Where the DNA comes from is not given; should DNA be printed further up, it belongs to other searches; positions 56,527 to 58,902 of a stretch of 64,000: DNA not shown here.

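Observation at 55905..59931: Second orc1/cdc6 preceded by a 691-aa orphan protein and a secreted CAP-domain protein; possible integrated-element or secondary-origin module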

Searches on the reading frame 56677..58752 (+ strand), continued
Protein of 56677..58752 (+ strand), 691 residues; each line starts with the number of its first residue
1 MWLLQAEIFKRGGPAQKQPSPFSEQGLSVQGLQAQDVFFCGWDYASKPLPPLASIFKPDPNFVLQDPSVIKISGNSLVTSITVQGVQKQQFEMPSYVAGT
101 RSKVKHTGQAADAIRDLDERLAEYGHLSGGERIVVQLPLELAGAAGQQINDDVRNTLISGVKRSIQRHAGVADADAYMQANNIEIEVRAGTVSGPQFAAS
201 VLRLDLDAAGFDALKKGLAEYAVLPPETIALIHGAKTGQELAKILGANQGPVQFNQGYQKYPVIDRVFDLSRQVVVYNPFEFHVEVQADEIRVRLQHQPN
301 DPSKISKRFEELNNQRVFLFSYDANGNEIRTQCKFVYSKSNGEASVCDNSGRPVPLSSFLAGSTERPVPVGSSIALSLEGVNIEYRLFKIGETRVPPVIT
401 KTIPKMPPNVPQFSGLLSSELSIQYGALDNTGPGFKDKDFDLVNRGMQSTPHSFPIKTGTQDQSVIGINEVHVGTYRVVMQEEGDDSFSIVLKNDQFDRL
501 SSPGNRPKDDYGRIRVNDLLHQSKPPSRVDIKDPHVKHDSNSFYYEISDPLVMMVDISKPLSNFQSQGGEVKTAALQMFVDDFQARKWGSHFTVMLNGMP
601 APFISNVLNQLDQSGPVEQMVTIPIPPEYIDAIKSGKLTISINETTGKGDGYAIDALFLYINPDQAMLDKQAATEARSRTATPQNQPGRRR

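Call 28: search_protein_families(library=ncbifam, proteins=[P0008, P0005, P0016, P0046, P0073, P0003], max_evalue=0.1)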
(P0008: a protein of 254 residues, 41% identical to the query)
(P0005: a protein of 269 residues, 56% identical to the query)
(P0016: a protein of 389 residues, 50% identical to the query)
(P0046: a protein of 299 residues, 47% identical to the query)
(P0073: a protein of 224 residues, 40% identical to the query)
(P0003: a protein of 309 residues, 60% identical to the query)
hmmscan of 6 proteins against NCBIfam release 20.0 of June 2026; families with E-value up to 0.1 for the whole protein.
P0008 (254 aa): 0 families

P0005 (269 aa): 2 families
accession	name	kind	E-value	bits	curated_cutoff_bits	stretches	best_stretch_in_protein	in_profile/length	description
TIGR04056.1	OMP_RagA_SusC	subfamily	4.8e-07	28.5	368.25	1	186-267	2-78/981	SusC/RagA family TonB-linked outer membrane protein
NF040788.1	S-lay_SlaB_Mtsph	equivalog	0.0024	16.9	700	1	184-260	120-195/416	S-layer protein SlaB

P0016 (389 aa): 1 family
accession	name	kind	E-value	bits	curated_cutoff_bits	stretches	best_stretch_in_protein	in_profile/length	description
NF052345.1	S_layer_anammox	exception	6.3e-06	23.8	1400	1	236-313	1312-1391/1596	Kustd1514 family S-layer glycoprotein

P0046 (299 aa): 0 families

P0073 (224 aa): 0 families

P0003 (309 aa): 0 families

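Call 29: find_encoding_contigs(protein=P0003, flank=10000, max_places=6)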
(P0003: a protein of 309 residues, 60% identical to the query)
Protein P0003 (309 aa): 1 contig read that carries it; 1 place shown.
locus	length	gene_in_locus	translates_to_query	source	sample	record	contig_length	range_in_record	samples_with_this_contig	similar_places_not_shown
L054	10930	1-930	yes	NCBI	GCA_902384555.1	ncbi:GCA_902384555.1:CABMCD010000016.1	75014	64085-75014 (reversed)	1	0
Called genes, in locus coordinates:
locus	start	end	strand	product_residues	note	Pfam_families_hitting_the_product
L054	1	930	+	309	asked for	?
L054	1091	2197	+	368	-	PF05496:RuvB_N (weak), PF13191:AAA_16, PF00004:AAA, PF13401:AAA_22, PF22703:Cdc6_lid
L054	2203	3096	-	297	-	PF01261:AP_endonuc_2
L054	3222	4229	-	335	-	-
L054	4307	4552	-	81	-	-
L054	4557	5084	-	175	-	-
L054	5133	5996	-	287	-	-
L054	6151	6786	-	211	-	-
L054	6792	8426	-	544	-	PF06418:CTP_synth_N, PF00117:GATase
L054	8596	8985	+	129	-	-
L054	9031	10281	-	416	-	PF00815:Histidinol_dh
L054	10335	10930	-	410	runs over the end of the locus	PF00977:His_biosynth, PF01502:PRA-CH, PF01503:PRA-PH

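Call 33: find_related_loci(query=window:56677-58752:+, collection=metagenome_contigs, flank=6000)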
Query window:56677-58752:+ (691 aa) in metagenome_contigs; peptide patterns used: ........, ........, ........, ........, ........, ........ (x = any residue, [..] = any of these).
171 stretches matched a pattern; 71 encode a relative of the query (tblastn E <= 1e-3); 71 distinct loci.
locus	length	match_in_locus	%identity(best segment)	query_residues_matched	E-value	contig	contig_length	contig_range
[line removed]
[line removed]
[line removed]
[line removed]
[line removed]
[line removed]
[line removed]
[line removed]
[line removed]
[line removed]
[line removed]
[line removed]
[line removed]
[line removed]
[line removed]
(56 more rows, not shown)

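Call 34: find_related_loci(query=window:56677-58752:+, collection=viral_contigs, flank=6000)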
Query window:56677-58752:+ (691 aa) in viral_contigs; peptide patterns used: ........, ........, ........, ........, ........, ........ (x = any residue, [..] = any of these).
4 stretches matched a pattern, but none encodes a relative of the query by tblastn (E <= 1e-3).

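Call 47: list_cluster_members(proteins=[P0005, P0008, P0016, P0046, P0073, P0030, P0019, P0013, P0003, P0017])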
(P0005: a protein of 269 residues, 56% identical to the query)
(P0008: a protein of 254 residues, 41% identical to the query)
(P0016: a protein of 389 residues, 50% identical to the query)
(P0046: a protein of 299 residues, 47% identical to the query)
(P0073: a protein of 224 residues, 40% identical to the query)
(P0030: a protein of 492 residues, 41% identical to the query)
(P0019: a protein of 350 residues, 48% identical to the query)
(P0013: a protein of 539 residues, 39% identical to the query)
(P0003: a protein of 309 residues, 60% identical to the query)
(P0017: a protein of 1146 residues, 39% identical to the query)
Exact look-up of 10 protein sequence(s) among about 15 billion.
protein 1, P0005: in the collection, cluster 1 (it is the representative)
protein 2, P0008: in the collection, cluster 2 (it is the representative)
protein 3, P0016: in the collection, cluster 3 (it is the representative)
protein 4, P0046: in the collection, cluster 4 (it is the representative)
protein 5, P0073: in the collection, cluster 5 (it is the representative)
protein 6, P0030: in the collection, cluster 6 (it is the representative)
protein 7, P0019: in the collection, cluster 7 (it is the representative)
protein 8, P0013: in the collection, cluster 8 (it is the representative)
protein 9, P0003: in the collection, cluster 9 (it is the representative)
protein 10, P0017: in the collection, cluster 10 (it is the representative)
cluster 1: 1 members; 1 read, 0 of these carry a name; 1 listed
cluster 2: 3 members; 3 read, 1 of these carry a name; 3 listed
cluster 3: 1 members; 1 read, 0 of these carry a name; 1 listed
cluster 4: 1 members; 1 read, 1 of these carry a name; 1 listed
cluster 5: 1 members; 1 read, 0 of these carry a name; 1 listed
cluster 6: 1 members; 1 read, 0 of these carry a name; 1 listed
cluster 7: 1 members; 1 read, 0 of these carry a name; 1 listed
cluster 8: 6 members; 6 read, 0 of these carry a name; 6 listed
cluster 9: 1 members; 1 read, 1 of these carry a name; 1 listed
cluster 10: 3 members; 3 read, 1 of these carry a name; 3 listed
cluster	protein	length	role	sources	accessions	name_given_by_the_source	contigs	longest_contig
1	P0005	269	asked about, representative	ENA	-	-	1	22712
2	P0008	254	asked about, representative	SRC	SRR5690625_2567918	-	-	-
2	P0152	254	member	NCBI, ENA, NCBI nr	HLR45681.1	MAG TPA: hypothetical protein VK092_00860 [Deinococcales bacterium] | hypothetical protein [Deinococcales bacterium]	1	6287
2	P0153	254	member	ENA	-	-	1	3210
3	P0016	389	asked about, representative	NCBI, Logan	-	-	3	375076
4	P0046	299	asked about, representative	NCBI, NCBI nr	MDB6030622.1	MAG: hypothetical protein JWM16_960 [Verrucomicrobiales bacterium] | hypothetical protein [Verrucomicrobiales bacterium]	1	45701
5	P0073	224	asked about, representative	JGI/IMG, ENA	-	-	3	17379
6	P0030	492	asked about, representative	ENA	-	-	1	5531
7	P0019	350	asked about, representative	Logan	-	-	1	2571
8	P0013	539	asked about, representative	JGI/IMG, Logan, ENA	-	-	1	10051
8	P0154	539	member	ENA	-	-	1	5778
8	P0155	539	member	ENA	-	-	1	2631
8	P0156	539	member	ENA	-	-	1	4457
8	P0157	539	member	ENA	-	-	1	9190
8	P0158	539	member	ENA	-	-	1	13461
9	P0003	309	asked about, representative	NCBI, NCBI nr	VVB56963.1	Uncharacterised protein [uncultured archaeon]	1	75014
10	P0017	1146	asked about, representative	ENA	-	-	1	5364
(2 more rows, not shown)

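Call 48: search_protein_families(library=phrogs, proteins=[window:56677-58752:+], max_evalue=0.01)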
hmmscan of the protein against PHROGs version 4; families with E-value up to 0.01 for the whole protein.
window:56677-58752:+ (691 aa): 0 families

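Call 49: search_protein_families(library=padloc, proteins=[window:56677-58752:+], max_evalue=0.01)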
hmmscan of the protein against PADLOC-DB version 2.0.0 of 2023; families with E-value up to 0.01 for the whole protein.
window:56677-58752:+ (691 aa): 0 families

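Call 84: search_dna_similar(query=window:56677-58749:+, collection=phages, mode=protein, max_rows=5)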
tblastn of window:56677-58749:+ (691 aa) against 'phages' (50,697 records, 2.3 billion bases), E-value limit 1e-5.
No match.
